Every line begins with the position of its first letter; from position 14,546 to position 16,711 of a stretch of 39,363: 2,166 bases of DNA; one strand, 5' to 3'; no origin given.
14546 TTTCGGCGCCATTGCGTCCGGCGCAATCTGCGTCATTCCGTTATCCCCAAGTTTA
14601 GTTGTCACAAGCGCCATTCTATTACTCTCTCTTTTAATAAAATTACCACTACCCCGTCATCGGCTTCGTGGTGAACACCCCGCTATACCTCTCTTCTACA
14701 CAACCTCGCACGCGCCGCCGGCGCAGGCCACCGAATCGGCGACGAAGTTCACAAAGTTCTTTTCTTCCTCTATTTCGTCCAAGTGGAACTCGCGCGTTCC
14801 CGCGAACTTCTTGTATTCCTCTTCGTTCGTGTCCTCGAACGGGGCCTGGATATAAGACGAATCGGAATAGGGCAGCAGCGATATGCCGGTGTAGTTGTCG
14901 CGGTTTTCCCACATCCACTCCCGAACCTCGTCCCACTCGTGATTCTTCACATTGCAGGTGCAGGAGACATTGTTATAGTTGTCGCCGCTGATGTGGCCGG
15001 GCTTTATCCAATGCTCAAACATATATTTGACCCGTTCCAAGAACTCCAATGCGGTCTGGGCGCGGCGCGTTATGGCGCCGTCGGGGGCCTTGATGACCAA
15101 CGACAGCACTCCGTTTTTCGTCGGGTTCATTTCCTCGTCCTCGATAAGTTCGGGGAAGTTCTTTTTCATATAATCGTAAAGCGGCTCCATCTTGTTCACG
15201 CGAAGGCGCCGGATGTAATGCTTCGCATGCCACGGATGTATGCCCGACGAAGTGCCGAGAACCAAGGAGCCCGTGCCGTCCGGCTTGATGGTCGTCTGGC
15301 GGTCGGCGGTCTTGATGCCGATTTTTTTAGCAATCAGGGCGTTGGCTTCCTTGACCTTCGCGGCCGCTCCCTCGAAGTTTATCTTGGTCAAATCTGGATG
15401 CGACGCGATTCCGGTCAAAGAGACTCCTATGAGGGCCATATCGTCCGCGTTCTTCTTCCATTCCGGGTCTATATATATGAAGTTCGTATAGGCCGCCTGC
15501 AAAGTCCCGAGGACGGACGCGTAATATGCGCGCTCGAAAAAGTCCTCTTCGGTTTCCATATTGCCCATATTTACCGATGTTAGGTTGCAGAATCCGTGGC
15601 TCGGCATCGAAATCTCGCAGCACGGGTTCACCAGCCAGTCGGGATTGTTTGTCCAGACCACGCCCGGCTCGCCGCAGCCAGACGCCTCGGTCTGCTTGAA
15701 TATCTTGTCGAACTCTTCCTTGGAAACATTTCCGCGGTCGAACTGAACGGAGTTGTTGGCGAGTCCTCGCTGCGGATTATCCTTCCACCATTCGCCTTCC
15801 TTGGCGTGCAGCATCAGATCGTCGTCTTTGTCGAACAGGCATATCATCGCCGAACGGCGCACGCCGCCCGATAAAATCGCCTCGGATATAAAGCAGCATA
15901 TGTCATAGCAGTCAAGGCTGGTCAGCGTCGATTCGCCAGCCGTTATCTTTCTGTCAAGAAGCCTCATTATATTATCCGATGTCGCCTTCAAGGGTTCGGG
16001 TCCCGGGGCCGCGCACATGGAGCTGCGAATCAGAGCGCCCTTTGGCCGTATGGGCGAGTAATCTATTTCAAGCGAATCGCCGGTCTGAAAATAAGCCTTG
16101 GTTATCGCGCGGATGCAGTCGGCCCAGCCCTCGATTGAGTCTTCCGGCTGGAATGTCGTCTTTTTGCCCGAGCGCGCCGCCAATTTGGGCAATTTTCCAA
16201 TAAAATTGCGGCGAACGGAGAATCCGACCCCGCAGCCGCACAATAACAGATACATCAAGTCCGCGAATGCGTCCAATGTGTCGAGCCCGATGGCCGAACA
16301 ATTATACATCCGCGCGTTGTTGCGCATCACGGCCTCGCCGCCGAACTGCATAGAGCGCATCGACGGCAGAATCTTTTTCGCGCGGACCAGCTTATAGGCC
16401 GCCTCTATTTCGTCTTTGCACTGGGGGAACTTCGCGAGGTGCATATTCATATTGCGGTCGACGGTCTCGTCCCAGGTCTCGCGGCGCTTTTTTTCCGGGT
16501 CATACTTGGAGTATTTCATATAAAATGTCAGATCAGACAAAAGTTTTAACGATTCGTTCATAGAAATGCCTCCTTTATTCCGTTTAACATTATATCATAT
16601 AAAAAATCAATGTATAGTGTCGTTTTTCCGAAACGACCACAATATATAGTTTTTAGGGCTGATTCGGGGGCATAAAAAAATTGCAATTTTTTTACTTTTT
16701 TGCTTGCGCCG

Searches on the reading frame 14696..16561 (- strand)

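Call 13: search_protein_families(library=pfam, proteins=[window:14696-16561:-], max_evalue=0.01)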
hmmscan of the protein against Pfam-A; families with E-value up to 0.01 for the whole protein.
window:14696-16561:- (621 aa): 2 families
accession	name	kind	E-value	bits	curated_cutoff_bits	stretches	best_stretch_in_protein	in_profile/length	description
PF02867.20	Ribonuc_red_lgC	-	2.3e-11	43.5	23.9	1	312-402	210-308/523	Ribonucleotide reductase, barrel domain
PF17975.6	RNR_Alpha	-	6.3e-05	23.9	26.4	1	7-45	19-57/101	Ribonucleotide reductase alpha domain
